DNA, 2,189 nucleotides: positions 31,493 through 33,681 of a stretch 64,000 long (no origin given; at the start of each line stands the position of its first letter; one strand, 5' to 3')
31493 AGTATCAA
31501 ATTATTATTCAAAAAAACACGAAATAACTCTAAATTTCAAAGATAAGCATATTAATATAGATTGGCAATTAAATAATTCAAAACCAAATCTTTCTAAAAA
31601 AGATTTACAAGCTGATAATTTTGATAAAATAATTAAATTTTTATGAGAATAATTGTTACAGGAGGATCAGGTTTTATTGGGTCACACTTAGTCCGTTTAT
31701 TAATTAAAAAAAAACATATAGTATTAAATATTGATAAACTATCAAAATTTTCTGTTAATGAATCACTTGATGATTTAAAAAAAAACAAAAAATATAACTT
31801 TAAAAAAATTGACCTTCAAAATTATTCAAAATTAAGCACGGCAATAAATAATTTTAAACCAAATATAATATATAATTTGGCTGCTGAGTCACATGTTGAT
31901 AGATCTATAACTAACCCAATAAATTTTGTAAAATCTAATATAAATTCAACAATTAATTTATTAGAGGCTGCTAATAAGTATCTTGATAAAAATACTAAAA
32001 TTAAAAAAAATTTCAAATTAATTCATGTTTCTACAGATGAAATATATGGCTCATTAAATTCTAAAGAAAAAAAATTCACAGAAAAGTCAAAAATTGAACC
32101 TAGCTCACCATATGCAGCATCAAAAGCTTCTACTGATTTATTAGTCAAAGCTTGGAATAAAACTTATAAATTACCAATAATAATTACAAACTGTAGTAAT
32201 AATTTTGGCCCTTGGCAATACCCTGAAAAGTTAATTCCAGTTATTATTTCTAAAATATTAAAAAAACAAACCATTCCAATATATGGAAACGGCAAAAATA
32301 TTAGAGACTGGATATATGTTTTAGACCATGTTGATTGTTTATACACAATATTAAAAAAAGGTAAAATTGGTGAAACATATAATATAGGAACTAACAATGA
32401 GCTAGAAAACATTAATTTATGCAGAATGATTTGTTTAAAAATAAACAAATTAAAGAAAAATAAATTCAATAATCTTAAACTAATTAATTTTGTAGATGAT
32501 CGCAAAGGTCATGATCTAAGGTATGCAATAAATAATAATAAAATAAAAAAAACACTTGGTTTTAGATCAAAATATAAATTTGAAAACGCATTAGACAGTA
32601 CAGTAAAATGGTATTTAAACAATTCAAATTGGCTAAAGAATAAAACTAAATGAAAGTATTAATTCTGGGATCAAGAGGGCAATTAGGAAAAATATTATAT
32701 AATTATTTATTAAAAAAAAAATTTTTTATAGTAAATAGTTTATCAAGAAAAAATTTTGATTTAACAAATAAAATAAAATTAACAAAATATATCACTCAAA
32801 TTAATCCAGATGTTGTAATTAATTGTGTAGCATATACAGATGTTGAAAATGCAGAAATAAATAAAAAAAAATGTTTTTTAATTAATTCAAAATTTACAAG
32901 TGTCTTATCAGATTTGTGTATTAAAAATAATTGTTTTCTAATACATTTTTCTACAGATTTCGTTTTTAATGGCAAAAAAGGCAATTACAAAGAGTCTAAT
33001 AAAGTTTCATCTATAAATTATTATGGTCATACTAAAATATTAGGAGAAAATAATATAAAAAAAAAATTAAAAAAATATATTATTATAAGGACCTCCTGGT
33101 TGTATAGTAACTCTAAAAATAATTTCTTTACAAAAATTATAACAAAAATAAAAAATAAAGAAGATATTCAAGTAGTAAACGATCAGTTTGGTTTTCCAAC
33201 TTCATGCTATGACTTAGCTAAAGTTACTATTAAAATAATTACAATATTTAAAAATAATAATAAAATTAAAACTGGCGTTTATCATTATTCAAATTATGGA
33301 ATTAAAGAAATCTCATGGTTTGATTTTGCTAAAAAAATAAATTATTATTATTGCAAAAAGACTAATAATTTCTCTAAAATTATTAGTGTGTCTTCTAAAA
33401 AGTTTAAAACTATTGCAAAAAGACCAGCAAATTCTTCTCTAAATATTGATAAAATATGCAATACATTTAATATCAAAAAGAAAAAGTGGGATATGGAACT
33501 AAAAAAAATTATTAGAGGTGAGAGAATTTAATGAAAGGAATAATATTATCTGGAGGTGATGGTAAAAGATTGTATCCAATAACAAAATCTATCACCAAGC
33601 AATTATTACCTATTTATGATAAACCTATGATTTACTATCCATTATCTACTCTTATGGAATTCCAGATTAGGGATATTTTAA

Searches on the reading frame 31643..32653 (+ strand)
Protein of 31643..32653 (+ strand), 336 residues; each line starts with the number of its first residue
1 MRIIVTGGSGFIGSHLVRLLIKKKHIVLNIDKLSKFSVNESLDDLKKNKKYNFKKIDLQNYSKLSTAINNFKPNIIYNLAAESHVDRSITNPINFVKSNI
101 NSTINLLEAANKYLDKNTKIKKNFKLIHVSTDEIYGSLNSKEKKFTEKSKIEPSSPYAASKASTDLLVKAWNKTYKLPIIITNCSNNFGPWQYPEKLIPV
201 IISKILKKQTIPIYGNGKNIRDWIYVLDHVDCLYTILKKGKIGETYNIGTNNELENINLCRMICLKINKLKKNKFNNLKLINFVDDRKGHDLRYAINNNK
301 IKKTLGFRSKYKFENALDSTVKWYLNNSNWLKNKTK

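Call 60: search_protein_families(library=pfam, proteins=[window:31643-32653:+], max_evalue=0.0001)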
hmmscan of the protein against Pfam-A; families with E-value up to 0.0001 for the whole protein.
window:31643-32653:+ (336 aa): 7 families
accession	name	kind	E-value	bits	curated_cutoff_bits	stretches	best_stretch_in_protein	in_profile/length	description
PF16363.11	GDP_Man_Dehyd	-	4.1e-83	280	27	1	4-318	1-330/332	GDP-mannose 4,6 dehydratase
PF01370.27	Epimerase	-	1.1e-64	218.6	20.9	1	3-249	1-240/240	NAD dependent epimerase/dehydratase family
PF01073.25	3Beta_HSD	-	3.5e-17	62.8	22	1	4-226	1-218/280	3-beta hydroxysteroid dehydrogenase/isomerase family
PF04321.23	RmlD_sub_bind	-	1.5e-16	60.8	27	1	1-175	1-143/287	RmlD substrate binding domain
PF02719.21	Polysacc_synt_2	-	6.7e-16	58.8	20.2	1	3-134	1-131/293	Polysaccharide biosynthesis protein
PF07993.18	NAD_binding_4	-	3e-11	43.4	20.1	1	74-185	90-205/258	Male sterility protein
PF00106.31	adh_short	-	9.9e-05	22.3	26.6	0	3-72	3-72/195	short chain dehydrogenase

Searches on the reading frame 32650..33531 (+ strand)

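Call 60: search_protein_families(library=pfam, proteins=[window:32650-33531:+], max_evalue=0.0001)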
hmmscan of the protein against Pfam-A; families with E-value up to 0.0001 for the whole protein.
window:32650-33531:+ (293 aa): 3 families
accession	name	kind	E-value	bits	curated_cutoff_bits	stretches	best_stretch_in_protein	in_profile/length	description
PF04321.23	RmlD_sub_bind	-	2.8e-79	266.6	27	1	1-289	1-283/287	RmlD substrate binding domain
PF01370.27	Epimerase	-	1.4e-18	67.6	20.9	1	3-178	1-204/240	NAD dependent epimerase/dehydratase family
PF16363.11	GDP_Man_Dehyd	-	4e-06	27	27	0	35-159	58-187/332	GDP-mannose 4,6 dehydratase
